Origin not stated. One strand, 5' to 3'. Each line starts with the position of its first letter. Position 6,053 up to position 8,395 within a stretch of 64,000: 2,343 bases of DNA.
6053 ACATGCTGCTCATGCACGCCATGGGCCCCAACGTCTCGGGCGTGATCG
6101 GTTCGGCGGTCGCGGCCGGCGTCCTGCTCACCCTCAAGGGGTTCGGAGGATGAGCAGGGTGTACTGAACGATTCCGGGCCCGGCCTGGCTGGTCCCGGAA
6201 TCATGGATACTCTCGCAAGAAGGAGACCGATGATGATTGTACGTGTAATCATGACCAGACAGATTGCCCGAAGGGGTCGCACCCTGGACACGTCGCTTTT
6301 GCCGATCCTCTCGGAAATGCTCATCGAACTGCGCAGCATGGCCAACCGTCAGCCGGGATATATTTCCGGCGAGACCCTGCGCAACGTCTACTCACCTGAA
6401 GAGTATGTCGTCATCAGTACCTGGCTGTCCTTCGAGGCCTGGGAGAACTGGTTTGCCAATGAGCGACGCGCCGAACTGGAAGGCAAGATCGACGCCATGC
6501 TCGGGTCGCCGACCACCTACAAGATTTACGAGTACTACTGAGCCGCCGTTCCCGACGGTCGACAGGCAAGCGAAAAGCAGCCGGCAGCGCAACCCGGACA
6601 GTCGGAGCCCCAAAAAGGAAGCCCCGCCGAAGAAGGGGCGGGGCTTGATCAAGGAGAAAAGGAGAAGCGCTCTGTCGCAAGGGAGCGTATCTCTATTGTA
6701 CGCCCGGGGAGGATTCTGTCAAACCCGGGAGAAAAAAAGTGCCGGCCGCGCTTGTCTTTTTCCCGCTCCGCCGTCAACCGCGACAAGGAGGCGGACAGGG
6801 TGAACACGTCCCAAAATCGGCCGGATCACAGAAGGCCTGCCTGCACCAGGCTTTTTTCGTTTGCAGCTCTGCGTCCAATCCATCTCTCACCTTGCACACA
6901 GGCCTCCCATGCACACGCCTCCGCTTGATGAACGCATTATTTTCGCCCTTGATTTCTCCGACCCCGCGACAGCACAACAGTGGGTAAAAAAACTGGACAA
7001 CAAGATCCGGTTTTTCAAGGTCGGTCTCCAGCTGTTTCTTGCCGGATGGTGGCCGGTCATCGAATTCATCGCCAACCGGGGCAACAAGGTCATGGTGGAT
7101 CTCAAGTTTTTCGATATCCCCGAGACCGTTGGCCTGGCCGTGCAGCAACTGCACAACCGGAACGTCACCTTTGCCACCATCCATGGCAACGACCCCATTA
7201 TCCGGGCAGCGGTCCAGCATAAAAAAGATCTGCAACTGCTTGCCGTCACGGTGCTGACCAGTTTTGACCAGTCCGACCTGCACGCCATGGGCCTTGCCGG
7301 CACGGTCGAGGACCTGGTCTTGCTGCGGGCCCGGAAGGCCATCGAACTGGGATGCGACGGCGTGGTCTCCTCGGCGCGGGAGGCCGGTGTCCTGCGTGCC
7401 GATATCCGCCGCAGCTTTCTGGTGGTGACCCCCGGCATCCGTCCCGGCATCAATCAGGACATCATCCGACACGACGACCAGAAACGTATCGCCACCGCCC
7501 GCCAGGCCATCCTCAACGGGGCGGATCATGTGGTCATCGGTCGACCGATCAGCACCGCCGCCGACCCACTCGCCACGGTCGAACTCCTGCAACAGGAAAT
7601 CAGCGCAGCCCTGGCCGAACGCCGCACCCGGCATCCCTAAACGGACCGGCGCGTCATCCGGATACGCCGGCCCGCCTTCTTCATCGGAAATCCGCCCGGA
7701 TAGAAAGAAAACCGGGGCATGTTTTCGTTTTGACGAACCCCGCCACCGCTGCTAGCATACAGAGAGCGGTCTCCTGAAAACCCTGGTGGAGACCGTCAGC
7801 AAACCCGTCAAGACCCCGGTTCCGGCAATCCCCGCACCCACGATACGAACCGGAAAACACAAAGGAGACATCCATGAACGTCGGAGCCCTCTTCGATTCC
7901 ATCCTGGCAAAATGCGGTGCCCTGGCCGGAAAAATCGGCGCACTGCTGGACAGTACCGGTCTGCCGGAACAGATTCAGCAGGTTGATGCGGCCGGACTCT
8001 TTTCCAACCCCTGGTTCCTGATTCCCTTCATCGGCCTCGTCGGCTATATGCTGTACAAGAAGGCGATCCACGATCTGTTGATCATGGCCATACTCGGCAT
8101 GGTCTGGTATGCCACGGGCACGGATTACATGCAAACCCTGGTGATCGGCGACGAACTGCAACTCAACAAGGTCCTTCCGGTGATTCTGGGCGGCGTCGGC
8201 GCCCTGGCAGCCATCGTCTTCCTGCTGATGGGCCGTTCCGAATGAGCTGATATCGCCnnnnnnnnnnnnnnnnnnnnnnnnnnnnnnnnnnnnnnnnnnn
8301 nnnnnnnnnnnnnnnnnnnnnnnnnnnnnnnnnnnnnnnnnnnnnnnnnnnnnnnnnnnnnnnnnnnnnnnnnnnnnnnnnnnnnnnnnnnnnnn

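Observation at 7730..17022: Convergent two-operon locus for an uncharacterised DUF4402-type chaperone-usher pilus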

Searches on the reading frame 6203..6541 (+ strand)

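Call 45: search_protein_families(library=pfam, proteins=[window:6203-6541:+], max_evalue=0.01)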
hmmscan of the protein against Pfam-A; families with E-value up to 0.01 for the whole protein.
window:6203-6541:+ (112 aa): 2 families
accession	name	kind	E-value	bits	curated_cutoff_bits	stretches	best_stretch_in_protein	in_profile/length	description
PF03992.22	ABM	-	7.5e-06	26.5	23.1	1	44-87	26-70/78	Antibiotic biosynthesis monooxygenase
PF17138.9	DUF5111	-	0.0094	16.2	31.9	0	56-94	31-69/122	Domain of unknown function (DUF5111)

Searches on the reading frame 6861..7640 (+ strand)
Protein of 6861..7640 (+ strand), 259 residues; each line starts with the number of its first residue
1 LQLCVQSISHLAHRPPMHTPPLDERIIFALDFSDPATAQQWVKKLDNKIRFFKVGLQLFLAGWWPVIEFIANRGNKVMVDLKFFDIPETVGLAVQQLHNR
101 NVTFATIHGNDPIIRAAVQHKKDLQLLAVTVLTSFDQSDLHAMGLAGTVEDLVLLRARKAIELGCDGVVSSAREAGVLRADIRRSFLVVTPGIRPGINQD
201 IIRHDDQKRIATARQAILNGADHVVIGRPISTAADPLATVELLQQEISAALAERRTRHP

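Call 45: search_protein_families(library=pfam, proteins=[window:6861-7640:+], max_evalue=0.01)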
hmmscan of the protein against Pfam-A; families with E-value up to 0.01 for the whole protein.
window:6861-7640:+ (259 aa): 1 family
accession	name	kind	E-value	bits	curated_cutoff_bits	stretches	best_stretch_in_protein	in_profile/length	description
PF00215.30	OMPdecase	-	4.7e-40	138.3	27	1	25-241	2-219/221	Orotidine 5'-phosphate decarboxylase / HUMPS family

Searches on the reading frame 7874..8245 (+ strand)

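Call 3: search_protein_families(library=pfam, proteins=[window:7874-8245:+], max_evalue=1)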
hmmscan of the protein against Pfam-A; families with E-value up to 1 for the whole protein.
window:7874-8245:+ (123 aa): 1 family
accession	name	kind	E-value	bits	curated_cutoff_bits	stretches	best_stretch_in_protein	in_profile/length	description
PF16079.10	Phage_holin_5_2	-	0.56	10.9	29.2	0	98-118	20-40/76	Phage holin family Hol44, in holin superfamily V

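Call 4: search_protein_families(library=ncbifam, proteins=[window:7874-8245:+], max_evalue=1)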
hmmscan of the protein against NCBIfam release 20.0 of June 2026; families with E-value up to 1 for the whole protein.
window:7874-8245:+ (123 aa): 1 family
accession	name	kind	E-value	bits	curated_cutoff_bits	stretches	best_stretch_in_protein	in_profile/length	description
NF006919.1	PRK09410.1-1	equivalog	0.0019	17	380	1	42-88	7-56/415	PTS ascorbate transporter subunit IIC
